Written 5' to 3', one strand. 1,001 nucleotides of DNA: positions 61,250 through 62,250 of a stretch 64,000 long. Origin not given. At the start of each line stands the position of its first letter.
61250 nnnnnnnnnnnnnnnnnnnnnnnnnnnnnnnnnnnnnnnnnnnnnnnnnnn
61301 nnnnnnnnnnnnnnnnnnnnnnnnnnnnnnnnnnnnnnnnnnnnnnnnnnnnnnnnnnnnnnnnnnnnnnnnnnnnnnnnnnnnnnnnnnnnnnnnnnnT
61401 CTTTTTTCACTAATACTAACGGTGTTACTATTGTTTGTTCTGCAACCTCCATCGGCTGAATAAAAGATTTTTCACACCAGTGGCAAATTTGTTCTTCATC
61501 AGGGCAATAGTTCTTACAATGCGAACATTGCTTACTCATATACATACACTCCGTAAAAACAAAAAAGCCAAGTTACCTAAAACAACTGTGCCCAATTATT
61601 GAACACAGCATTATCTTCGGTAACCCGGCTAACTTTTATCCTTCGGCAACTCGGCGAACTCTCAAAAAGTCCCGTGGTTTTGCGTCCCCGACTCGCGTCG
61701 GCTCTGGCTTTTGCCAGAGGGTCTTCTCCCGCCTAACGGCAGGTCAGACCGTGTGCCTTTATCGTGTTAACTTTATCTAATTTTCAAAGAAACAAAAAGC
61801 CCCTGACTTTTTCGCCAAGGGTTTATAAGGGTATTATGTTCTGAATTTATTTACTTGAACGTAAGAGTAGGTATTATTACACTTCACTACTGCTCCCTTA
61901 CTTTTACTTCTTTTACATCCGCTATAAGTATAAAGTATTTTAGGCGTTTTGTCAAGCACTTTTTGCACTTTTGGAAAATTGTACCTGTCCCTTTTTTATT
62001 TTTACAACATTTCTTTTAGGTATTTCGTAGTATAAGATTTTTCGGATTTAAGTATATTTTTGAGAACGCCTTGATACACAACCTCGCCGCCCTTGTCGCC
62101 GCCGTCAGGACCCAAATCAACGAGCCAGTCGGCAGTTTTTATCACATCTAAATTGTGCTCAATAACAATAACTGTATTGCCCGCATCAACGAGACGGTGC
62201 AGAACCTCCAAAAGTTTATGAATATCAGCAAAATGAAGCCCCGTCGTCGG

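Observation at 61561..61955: Probable GEMM-I cyclic-dinucleotide riboswitch (ON-type, terminator competition) controlling the unknown secreted-protein operon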

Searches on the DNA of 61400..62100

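Call 6: search_rna_families(source=window, start=61400, end=62100, threshold=evalue, max_evalue=10, show_alignments=4)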
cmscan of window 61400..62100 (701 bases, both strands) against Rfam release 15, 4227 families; matches with E-value up to 10: 8.
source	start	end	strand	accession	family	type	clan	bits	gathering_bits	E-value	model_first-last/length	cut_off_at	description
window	61641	61717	-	RF03167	c-di-GMP-I-GGC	Cis-reg; riboswitch;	CL00126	46.9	59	7.6e-10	1-80/80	no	c-di-GMP-I-GGC riboswitch aptamer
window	61565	61631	-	RF03596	mir-5880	Gene; miRNA;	-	23.1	97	0.043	1-79/79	no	mir-5880 microRNA precursor family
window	61531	61570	-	RF00801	mir-280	Gene; miRNA;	-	19.7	70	0.93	1-83/83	no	mir-280 microRNA precursor family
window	61568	61628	-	RF04251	MIR5070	Gene; miRNA;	CL00139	17.2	100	2.6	1-116/116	no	MIR5070 microRNA precursor family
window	61400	61424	-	RF01095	PK-CuYV_BPYV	Cis-reg;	-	15.5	60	6.6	1-56/56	no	3'-terminal pseudoknot of CuYV/BPYV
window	61479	61507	+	RF00623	P1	Gene;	-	12.8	100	5.5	152-180/180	no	Pseudomonas sRNA P1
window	61859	61873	+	RF02914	DUF805b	Cis-reg;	CL00115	10.3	35.6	9.4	1-35/35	no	DUF805b RNA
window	61456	61522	+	RF02091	DAOA-AS1_2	Gene; lncRNA;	-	9.7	43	6.4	1-205/205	no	DAOA antisense RNA 1 conserved region 2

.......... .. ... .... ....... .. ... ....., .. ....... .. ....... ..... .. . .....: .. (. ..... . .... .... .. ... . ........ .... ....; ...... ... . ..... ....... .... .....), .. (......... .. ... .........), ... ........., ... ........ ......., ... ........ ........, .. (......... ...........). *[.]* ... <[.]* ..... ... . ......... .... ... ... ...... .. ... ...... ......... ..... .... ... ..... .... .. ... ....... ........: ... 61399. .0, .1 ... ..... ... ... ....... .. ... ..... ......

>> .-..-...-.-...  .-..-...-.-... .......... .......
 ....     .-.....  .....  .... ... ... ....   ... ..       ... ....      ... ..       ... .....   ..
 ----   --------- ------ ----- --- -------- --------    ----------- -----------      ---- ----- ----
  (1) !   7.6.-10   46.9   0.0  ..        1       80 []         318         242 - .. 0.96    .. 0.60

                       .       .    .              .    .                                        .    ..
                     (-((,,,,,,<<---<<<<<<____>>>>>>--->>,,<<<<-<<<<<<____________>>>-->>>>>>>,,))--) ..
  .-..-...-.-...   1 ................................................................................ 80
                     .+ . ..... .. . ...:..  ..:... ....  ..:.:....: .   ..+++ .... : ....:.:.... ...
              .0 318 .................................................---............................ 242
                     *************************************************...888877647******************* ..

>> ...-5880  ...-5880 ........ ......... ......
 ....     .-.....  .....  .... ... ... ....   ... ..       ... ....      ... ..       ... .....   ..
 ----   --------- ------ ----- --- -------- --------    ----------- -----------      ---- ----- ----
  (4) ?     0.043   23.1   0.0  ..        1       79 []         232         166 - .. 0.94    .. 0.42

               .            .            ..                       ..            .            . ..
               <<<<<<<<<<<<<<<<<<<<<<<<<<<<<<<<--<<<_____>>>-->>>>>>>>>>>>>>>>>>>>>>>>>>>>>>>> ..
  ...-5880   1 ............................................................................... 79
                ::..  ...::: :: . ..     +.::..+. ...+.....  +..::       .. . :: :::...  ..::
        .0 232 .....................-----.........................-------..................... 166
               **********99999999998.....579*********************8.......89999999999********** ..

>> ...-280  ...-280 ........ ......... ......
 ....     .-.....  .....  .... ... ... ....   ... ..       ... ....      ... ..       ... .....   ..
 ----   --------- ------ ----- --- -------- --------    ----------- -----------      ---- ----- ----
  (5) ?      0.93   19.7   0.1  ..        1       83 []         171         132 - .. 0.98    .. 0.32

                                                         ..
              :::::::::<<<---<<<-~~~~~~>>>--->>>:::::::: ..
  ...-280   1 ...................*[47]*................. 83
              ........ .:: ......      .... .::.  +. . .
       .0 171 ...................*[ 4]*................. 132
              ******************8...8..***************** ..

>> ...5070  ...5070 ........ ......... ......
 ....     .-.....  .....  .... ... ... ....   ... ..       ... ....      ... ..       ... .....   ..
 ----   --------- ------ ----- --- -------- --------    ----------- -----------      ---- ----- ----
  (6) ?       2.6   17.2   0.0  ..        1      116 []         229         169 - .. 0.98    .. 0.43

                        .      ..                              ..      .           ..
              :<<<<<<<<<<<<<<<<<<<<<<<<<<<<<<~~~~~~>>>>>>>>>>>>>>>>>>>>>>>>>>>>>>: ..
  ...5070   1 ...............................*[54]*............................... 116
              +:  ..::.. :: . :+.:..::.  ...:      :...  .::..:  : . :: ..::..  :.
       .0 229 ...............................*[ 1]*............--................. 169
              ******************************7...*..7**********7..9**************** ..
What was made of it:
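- On c-di-GMP-II riboswitch (Rfam RF01786): There is no hit even at E <= 10 in 61400..62100 (call 6).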

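Call 16: search_rna_families(source=window, start=61638, end=61735, threshold=evalue, max_evalue=1, show_alignments=3)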
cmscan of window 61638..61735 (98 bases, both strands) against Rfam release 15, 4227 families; matches with E-value up to 1: 2.
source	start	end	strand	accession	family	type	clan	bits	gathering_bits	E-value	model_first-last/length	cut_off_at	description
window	61641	61717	-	RF03167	c-di-GMP-I-GGC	Cis-reg; riboswitch;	CL00126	46.9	59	1.1e-10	1-80/80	no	c-di-GMP-I-GGC riboswitch aptamer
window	61664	61720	-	RF01394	isrK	Gene; sRNA;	-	16.5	50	0.065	1-77/77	no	isrK Hfq binding RNA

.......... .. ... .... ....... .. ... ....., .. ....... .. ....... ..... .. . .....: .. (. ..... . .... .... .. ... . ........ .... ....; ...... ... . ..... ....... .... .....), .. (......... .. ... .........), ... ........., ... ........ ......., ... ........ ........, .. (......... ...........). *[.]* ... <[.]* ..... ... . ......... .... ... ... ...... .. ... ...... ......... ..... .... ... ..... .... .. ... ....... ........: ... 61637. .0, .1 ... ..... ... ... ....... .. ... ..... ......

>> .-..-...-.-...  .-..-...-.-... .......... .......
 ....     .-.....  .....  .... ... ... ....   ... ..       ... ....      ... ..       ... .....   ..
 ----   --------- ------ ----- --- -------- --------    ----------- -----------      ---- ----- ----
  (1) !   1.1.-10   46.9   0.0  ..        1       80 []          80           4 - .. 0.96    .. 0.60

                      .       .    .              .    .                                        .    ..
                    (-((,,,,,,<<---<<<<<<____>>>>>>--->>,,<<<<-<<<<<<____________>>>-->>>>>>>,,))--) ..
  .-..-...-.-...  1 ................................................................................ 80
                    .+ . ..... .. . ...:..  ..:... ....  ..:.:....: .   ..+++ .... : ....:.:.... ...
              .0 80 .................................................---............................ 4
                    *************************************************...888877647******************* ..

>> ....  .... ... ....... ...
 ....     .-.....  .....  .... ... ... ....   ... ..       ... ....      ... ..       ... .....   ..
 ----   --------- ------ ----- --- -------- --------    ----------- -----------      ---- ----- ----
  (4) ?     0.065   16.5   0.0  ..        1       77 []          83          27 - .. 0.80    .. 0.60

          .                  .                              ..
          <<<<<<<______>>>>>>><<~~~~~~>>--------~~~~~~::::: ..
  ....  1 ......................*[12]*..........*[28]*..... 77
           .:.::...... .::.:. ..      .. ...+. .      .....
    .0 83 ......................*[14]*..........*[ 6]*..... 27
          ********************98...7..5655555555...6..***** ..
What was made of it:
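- On c-di-GMP-I-GGC variant (Rfam RF03167): 46.9 bits, with A at position 47 (calls 6, 16).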
